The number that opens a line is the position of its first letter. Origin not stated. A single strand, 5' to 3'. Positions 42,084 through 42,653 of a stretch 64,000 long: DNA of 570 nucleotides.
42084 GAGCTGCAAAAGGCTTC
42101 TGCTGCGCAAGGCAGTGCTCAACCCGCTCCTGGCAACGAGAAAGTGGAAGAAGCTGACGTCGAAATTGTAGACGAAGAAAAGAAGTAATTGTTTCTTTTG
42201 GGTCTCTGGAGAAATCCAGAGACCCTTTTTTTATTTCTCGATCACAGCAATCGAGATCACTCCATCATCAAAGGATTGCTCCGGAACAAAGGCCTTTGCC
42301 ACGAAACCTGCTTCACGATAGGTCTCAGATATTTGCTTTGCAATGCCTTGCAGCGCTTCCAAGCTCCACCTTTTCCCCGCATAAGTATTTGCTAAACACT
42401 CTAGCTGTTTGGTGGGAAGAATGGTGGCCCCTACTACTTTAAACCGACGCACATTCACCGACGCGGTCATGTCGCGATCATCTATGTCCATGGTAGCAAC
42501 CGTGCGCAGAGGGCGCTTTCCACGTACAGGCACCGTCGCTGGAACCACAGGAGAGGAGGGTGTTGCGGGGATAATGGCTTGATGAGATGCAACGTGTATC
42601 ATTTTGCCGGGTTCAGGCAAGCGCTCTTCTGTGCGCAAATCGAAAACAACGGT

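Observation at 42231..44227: Two tandem secreted proteins that end in an orphan ShlB/TpsB-type POTRA domain with no beta-barrel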

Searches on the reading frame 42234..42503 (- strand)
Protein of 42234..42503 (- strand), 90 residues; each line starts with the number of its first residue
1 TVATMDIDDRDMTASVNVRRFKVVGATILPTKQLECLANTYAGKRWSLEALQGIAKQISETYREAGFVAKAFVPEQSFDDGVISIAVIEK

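Call 18: search_protein_representatives(alignment_id=A1)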
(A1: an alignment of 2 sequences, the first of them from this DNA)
Query: 2 sequences, 79 profile positions. Proteins with E-value up to 0.001 (for the whole library): 2141; up to 1e-10: 34; up to 1e-30: 2. The best 150 are listed.
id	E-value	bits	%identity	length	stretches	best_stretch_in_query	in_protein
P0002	7.8e-40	151.1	-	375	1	1-79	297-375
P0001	4.8e-39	148.6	-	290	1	1-78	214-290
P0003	2.2e-30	120.9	-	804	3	2-77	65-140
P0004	5.2e-24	100.4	-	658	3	4-77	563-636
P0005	1.1e-20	89.8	-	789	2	3-77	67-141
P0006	1.3e-20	89.5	-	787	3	3-77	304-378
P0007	2.7e-20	88.5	-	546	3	4-77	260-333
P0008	2.4e-19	85.5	-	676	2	4-77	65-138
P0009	6.5e-18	80.9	-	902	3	8-76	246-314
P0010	3.7e-16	75.3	-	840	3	4-77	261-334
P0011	7.3e-16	74.3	-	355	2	16-77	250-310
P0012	2.6e-15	72.6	-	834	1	2-77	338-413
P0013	3.1e-15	72.3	-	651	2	1-77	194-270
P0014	1.6e-14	70.0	-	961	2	5-78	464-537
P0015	1.4e-13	67.0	-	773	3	4-78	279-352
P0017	1.5e-13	66.9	-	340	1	3-77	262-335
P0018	1.9e-13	66.6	-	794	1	2-77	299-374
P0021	9.1e-13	64.4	-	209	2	4-77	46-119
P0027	3.7e-11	59.2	-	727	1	5-78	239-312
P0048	3.2e-10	56.3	-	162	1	3-79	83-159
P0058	1.1e-09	54.6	-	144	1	2-78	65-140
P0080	3.9e-09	52.8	-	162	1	4-79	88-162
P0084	4.5e-09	52.6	-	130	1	5-77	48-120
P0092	6.6e-09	52.0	-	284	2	3-76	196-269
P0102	8.8e-09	51.6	-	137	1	3-77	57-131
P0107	1.0e-08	51.4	-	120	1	5-77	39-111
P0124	1.5e-08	50.9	-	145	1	3-78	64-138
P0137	2.2e-08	50.4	-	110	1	3-75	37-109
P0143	2.5e-08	50.2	-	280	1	3-77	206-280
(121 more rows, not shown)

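Call 24: find_homologous_proteins(query=A2, max_evalue=0.01)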
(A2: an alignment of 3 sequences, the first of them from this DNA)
Query A2 (3 sequences): 38 candidates shared short words with the query, none scored E <= 0.01.
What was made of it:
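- Tried and rejected: A third search with a 3-sequence POTRA alignment found nothing at all (call 24), so all three capped searches gave no new relatives.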

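Call 25: find_encoding_contigs(protein=P0017, flank=10000, max_places=4)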
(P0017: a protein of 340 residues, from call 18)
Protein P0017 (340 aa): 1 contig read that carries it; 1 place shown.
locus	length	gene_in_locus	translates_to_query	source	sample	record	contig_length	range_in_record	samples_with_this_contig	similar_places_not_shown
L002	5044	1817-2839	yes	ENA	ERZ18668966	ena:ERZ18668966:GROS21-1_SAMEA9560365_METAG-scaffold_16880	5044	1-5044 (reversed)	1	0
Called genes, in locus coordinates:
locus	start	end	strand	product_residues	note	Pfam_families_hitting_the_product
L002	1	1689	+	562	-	?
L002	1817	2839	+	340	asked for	PF08479:POTRA_2 (weak)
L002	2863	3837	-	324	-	PF05677:DUF818, PF12146:Hydrolase_4 (weak), PF00561:Abhydrolase_1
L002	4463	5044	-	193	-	?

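Call 38: search_protein_families(library=pfam, proteins=[P0012, P0027, P0004, P0151, P0021], max_evalue=0.01)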
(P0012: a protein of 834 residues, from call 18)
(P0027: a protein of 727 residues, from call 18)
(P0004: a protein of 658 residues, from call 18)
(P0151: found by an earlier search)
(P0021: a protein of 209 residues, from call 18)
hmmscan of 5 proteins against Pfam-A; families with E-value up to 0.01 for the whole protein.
P0012 (834 aa): 2 families
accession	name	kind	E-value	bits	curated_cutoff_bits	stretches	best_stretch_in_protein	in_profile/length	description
PF08479.16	POTRA_2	-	4.9e-18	65.2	24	1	341-413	3-75/76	POTRA domain, ShlB-type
PF03865.19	ShlB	-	7.8e-14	52.3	22.7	1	478-793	1-310/311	Haemolysin secretion/activation protein ShlB/FhaC/HecB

P0027 (727 aa): 2 families
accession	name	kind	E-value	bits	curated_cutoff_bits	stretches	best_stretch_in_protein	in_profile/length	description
PF08479.16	POTRA_2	-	3.8e-16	59.1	24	1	238-311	2-75/76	POTRA domain, ShlB-type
PF03865.19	ShlB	-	3.1e-08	33.9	22.7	1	376-477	1-108/311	Haemolysin secretion/activation protein ShlB/FhaC/HecB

P0004 (658 aa): 7 families
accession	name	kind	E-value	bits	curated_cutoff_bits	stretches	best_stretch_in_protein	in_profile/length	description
PF08479.16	POTRA_2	-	4.4e-62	206.3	24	3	398-473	1-76/76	POTRA domain, ShlB-type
PF07244.20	POTRA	-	3.4e-15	56.9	21.3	3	564-620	3-58/79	Surface antigen variable number repeat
PF02415.23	Chlam_PMP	-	2.5e-11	43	20.6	0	248-264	1-17/19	Chlamydia polymorphic membrane protein (Chlamydia_PMP) repeat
PF25280.1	POTRA2_Toc75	-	1.3e-05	25.7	27.5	0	590-637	65-111/112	Toc75-like, second POTRA domain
PF18708.6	MapZ_C2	-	0.00037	21.1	27.6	0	595-624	19-48/94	MapZ extracellular C-terminal domain 2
PF21148.3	NSUN5_fdxn-like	-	0.00063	20.6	24.5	0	592-623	5-36/78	NOL1/NOP2/Sun domain family member 5, ferredoxin-like domain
PF04166.17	PdxA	-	0.0011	18.9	27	0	419-462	205-248/286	Pyridoxal phosphate biosynthetic protein PdxA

P0151 (348 aa): 1 family
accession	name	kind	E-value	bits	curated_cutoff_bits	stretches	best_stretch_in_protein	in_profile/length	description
PF08479.16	POTRA_2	-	5.1e-07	29.9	24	1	271-343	2-75/76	POTRA domain, ShlB-type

P0021 (209 aa): 2 families
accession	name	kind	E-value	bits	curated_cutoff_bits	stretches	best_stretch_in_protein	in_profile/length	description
PF08479.16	POTRA_2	-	3.9e-34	116.8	24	2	136-205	2-71/76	POTRA domain, ShlB-type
PF07244.20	POTRA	-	3.6e-13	50.5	21.3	2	135-199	1-64/79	Surface antigen variable number repeat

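Call 48: find_related_loci(query=A4, collection=metagenome_contigs, flank=6000)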
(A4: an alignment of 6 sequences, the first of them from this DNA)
Query A4 (77 aa) in metagenome_contigs; peptide patterns used: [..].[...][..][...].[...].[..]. (x = any residue, [..] = any of these).
142 stretches matched a pattern; 49 encode a relative of the query (tblastn E <= 1e-3); 49 distinct loci.
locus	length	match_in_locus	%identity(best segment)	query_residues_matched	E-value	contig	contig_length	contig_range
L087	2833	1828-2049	39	3-76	4e-16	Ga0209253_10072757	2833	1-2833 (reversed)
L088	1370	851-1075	43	3-76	7e-16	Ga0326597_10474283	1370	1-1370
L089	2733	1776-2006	40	1-76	3e-15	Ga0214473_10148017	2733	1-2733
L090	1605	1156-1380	40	3-76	4e-15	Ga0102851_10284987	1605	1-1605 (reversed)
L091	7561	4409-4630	38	3-76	1e-14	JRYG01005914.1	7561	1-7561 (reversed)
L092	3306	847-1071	39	3-76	1e-14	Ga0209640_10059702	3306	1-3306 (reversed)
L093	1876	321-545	41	3-76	4e-14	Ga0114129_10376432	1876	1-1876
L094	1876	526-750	41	3-76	4e-14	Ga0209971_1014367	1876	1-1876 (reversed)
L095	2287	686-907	41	5-76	2e-13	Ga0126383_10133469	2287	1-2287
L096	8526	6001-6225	43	3-76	3e-13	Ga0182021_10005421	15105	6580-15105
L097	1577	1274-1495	42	5-76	3e-13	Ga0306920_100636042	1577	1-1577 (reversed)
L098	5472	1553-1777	39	3-76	6e-13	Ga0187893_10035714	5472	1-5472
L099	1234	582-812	31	1-76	5e-13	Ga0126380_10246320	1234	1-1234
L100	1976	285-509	40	3-76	6e-13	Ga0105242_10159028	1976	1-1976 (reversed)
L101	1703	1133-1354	42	5-76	6e-13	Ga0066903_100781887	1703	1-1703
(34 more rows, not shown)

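Call 50: find_encoding_contigs(protein=P0004, flank=8000, max_places=2)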
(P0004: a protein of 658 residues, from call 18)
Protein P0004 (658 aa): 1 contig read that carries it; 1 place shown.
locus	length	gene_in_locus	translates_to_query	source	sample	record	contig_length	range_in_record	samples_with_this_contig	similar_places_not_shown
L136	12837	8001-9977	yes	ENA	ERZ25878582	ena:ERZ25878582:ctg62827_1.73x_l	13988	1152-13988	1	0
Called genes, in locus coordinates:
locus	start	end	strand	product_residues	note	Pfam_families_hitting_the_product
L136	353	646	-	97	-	PF04255:DUF433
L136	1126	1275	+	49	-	-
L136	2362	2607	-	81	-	-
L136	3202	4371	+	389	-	PF26355:HTH_VMAP-M9, PF00072:Response_reg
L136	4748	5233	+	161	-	PF05860:TPS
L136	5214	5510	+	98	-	-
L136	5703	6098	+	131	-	PF14252:DUF4347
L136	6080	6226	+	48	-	-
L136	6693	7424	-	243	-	-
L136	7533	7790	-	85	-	-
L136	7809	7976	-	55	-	-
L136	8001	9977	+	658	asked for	PF02415:Chlam_PMP (faint), PF07244:POTRA (faint), PF08479:POTRA_2, PF25280:POTRA2_Toc75 (faint), PF08479:POTRA_2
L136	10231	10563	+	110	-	-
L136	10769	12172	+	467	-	PF08479:POTRA_2, PF03865:ShlB, PF01103:Omp85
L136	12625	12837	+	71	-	?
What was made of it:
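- P0004 (three terminal POTRAs) lies on a 1.73x-coverage contig full of fragmented genes (call 50).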

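Call 51: find_encoding_contigs(protein=P0012, flank=10000, max_places=3)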
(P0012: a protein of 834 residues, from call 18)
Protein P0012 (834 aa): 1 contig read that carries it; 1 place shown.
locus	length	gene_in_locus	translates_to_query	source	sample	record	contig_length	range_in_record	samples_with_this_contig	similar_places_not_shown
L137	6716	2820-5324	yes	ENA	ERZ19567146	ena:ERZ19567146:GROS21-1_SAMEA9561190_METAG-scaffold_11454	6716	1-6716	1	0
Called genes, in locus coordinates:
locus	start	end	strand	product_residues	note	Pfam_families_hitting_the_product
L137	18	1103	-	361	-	-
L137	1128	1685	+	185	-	-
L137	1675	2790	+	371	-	PF01063:Aminotran_4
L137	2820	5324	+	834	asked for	PF08479:POTRA_2, PF03865:ShlB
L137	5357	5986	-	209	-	PF01738:DLH (weak), PF02129:Peptidase_S15 (faint)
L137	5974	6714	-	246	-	?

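Call 56: search_solved_structures(query=A5, max_evalue=0.01, show_alignments=1)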
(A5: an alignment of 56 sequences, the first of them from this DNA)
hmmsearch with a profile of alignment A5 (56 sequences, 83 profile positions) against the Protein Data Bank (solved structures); distinct sequences matched with E-value up to 0.01: 56.
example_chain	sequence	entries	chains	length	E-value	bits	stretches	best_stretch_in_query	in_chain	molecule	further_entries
2mhj_A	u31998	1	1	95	4.2e-24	87.5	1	3-80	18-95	TpsB4 protein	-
6wim_A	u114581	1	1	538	5e-22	80.9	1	2-82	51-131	Outer membrane transporter CdiB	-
8xnb_A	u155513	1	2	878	7.6e-20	73.9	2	6-82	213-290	Outer membrane protein assembly factor BamA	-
2x8x_X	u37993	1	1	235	4.6e-17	65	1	7-82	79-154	TLR1789 PROTEIN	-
3mc8_A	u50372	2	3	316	4.9e-12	48.9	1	16-82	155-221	Alr2269 protein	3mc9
9pxj_A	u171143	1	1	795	1e-10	44.7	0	6-82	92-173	BamA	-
9pxg_A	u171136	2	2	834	2.3e-10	43.5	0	6-82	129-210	Outer membrane protein assembly factor BamA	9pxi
9cx4_A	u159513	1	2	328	4.8e-10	42.5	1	4-75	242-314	Outer membrane protein assembly factor BamA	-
9cx5_A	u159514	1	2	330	4.8e-10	42.5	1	4-75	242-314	Outer membrane protein assembly factor BamA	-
9hj3_A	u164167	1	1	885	4.1e-08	36.3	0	2-34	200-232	Outer membrane protein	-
9hiv_A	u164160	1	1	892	4.2e-08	36.3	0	2-34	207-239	Outer membrane protein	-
3efc_A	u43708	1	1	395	4.3e-08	36.2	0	3-62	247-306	Outer membrane protein assembly factor yaeT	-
9hjm_A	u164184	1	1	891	1.3e-07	34.7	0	3-80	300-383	Putative outer membrane protein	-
6j09_A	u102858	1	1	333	3.3e-07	33.4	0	7-55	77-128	Outer membrane protein assembly factor BamA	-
9ccg_A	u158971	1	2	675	4.6e-07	32.9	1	7-82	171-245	POTRA domain-containing protein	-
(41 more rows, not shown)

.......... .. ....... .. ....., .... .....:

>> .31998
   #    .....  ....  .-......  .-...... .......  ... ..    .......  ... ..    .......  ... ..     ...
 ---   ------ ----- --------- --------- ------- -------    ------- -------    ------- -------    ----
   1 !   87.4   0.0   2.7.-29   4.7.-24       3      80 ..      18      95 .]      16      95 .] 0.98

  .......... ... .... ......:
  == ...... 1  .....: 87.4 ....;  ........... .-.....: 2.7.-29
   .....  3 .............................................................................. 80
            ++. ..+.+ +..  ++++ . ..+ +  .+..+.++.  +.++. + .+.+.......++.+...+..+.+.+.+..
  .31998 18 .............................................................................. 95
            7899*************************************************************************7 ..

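Call 60: predict_structure(alignment_id=A5)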
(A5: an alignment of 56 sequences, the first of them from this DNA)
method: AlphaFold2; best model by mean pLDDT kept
length: 90 residues; sequences in the alignment: 56
mean_pLDDT: 91.3   pTM: 0.77
mean pLDDT of the five models: 91.3, 91.2, 90.7, 90.0, 89.1
residues with pLDDT >= 90: 74; 70-90: 5; 50-70: 11; < 50: 0
segments of 3 or more residues with pLDDT < 50: none
pLDDT, mean of each block of 10 residues (from residue 1): 62 85 98 97 95 98 98 92 97
secondary structure, 60 per line:
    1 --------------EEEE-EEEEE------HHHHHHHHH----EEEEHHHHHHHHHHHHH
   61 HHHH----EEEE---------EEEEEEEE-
elements in order: E15-18 E20-24 H31-39 E44-47 H48-64 E69-72 E82-89
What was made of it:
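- On POTRA_2 (PF08479) domain family: The AF2 model of ORF1 201-290 has pLDDT 91.3 with secondary-structure order E-H-(E)-H-E-E (call 60).
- Checked: AF2 on ORF1 residues 201-290 with a 56-sequence alignment gives pLDDT 91.3 and a beta-alpha-alpha-beta-beta order (call 60).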

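Call 64: fold_search(model_id=the predicted structure, library=pdb)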
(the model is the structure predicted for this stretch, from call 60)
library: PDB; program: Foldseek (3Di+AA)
matches with E <= 10: 181; with E <= 0.001: 2
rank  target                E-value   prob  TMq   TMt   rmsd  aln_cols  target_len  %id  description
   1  2mhj_MODEL_1_A        1.6e-06  1.00  0.79  0.76   2.4        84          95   33  Solution structure of TpsB4 N-terminal POTRA domain from Pseudomonas aeruginosa (released 2014-12-24)
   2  6wim                  1.5e-04  1.00  0.74  0.14   7.3        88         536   23  CdiB from Escherichia coli (released 2020-11-04)
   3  2x8x                  2.6e-03  1.00  0.66  0.28   2.1        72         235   24  Structure of the N-terminal domain of Omp85 from the Thermophilic Cyanobacterium Thermosynechococcus elongatus (released 2010-03-23)
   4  3mc9_A                2.6e-03  1.00  0.66  0.40   2.3        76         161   22  POTRA1-2 of the periplasmic domain of Omp85 from Anabaena (released 2010-04-21)
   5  3mc9_B                5.1e-03  1.00  0.66  0.39   2.3        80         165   21  POTRA1-2 of the periplasmic domain of Omp85 from Anabaena (released 2010-04-21)
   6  4ql0                  8.0e-03  1.00  0.67  0.14   5.6        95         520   17  Crystal Structure Analysis of the Membrane Transporter FhaC (double mutant V169T, I176N) (released 2015-06-17)
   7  9hg7_A                1.7e-02  1.00  0.61  0.09   3.3        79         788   14  BAM-SurA complex in the swing-out state (released 2025-04-16)
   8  4qky                  2.0e-02  1.00  0.60  0.13   2.9        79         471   16  Crystal Structure Analysis of the Membrane Transporter FhaC (released 2014-10-22)
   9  9hiv_A                2.3e-02  0.99  0.57  0.12   3.2        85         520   18  BamADG components of the Bacteroides thetaiotaomicron BAM machinery (released 2025-08-27)
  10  7vcf_B                2.3e-02  0.99  0.54  0.10   3.6        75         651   15  Cryo-EM structure of Chlamydomonas TOC-TIC supercomplex (released 2022-11-30)
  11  2v9h_MODEL_1_A        2.5e-02  1.00  0.59  0.38   3.2        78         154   10  Solution Structure of an Escherichia coli YaeT tandem POTRA domain (released 2008-05-06)
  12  9hg5_A                2.5e-02  0.99  0.53  0.08   3.7        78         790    9  BAM-SurA complex in the swing-in state with full length BamC resolved (released 2025-04-16)
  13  7ttc_A                2.8e-02  0.98  0.54  0.11   3.8        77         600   12  BamABCDE bound to substrate EspP (released 2022-03-30)
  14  9cx4_A                3.4e-02  1.00  0.64  0.20   2.8        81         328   18  Acinetobacter baumannii BamA POTRAs 1-4, space group P1 (released 2024-10-16)
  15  3mc8                  3.9e-02  1.00  0.63  0.24   2.8        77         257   21  POTRA1-3 of the periplasmic domain of Omp85 from Anabaena (released 2010-04-21)
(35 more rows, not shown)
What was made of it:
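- On POTRA_2 (PF08479) domain family: Foldseek best hits are 2mhj, 6wim and 4ql0 (call 64).
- Checked: The best Foldseek PDB match is 2mhj, the TpsB4 N-terminal POTRA (TMq 0.79, rmsd 2.4), followed by CdiB and FhaC (call 64).
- An isolated TpsB POTRA1 is a stable fold on its own (PDB 2mhj, 95 aa; calls 56, 64).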

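Call 70: list_cluster_members(proteins=[P0080, P0143, P0137, P0048, P0058, P0102, P0124, P0107, P0084, P0092])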
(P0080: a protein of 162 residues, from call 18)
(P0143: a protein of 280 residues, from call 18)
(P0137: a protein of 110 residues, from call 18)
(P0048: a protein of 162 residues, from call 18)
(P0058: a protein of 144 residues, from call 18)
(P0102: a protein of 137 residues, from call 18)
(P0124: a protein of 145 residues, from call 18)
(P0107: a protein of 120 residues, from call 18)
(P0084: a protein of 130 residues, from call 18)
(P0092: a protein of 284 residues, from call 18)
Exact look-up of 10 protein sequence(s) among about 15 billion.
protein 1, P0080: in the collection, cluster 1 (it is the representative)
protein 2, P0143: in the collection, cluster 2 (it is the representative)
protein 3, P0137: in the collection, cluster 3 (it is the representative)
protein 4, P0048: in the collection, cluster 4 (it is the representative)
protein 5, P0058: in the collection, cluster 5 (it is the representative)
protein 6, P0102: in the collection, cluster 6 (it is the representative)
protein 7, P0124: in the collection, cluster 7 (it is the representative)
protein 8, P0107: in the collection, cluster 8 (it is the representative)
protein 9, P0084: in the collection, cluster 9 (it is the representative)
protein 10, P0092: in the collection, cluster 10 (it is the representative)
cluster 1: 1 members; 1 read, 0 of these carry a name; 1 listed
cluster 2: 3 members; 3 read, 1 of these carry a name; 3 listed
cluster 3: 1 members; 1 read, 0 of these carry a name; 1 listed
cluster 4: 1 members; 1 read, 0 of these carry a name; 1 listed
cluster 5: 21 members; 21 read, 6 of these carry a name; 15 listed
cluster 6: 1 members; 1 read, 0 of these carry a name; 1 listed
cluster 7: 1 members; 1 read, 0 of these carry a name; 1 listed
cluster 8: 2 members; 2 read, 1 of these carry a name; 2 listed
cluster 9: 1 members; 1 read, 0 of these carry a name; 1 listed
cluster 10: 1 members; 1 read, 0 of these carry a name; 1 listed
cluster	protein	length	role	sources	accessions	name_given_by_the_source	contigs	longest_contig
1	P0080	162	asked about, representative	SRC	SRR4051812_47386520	-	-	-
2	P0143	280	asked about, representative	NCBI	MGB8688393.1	MAG: POTRA domain-containing protein, partial [Microcoleus sp.]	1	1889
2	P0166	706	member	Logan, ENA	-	-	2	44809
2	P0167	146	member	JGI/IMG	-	-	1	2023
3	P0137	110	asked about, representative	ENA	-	-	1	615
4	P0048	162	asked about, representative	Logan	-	-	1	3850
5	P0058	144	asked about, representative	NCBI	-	-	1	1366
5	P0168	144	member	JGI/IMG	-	hemolysin activation/secretion protein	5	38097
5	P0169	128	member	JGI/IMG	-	hemolysin activation/secretion protein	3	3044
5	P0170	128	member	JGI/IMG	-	hemolysin activation/secretion protein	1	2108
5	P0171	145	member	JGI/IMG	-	hemolysin activation/secretion protein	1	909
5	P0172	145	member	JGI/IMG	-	hemolysin activation/secretion protein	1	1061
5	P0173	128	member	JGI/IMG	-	hemolysin activation/secretion protein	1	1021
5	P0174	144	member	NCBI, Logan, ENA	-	-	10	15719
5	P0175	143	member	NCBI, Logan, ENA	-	-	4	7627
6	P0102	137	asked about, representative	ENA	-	-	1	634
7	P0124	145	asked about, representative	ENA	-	-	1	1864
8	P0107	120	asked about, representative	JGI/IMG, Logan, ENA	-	-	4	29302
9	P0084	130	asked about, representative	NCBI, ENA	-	-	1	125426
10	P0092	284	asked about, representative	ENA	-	-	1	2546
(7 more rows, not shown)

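Call 71: find_encoding_contigs(protein=P0168, flank=5000, max_places=3)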
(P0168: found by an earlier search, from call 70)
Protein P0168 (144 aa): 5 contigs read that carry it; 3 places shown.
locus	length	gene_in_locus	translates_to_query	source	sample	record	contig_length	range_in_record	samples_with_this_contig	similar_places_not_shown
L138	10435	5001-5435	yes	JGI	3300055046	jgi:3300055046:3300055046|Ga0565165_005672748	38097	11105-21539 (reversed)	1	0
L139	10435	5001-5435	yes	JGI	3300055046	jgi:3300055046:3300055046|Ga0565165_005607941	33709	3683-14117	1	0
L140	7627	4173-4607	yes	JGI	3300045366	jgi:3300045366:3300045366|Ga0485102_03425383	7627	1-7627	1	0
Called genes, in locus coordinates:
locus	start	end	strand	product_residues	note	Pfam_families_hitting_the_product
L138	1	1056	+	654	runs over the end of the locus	PF00664:ABC_membrane, PF00005:ABC_tran, PF02463:SMC_N (faint), PF13175:AAA_15 (faint), PF13304:AAA_21 (weak)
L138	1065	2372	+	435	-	PF25917:BSH_RND (faint), PF25919:BSH_CusB (faint), PF25984:BSH_YknX (weak), PF25994:HH_AprE, PF26002:Beta-barrel_AprE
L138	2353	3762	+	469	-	PF02321:OEP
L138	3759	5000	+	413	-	PF12000:Glyco_trans_4_3, PF00534:Glycos_transf_1, PF13692:Glyco_trans_1_4, PF13524:Glyco_trans_1_2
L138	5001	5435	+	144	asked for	PF08479:POTRA_2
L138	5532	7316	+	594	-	PF08479:POTRA_2, PF03865:ShlB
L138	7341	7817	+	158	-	-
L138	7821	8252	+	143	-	PF08479:POTRA_2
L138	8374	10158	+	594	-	PF08479:POTRA_2, PF03865:ShlB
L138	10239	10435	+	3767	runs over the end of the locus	?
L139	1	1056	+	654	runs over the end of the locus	PF00664:ABC_membrane, PF00005:ABC_tran, PF02463:SMC_N (faint), PF13175:AAA_15 (faint), PF13304:AAA_21 (weak)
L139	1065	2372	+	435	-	PF25917:BSH_RND (faint), PF25919:BSH_CusB (faint), PF25984:BSH_YknX (weak), PF25994:HH_AprE, PF26002:Beta-barrel_AprE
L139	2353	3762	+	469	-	PF02321:OEP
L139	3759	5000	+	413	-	PF12000:Glyco_trans_4_3, PF00534:Glycos_transf_1, PF13692:Glyco_trans_1_4, PF13524:Glyco_trans_1_2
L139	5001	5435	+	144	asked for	PF08479:POTRA_2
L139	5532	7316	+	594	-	PF08479:POTRA_2, PF03865:ShlB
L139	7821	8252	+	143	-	PF08479:POTRA_2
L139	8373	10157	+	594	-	PF08479:POTRA_2, PF03865:ShlB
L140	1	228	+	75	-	?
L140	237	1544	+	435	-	PF25917:BSH_RND (faint), PF25919:BSH_CusB (faint), PF25984:BSH_YknX (weak), PF25994:HH_AprE, PF26002:Beta-barrel_AprE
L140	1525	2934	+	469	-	PF02321:OEP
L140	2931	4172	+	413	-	PF12000:Glyco_trans_4_3, PF00534:Glycos_transf_1, PF13692:Glyco_trans_1_4, PF13524:Glyco_trans_1_2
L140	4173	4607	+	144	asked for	PF08479:POTRA_2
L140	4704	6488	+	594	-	PF08479:POTRA_2, PF03865:ShlB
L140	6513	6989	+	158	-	-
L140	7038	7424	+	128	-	PF08479:POTRA_2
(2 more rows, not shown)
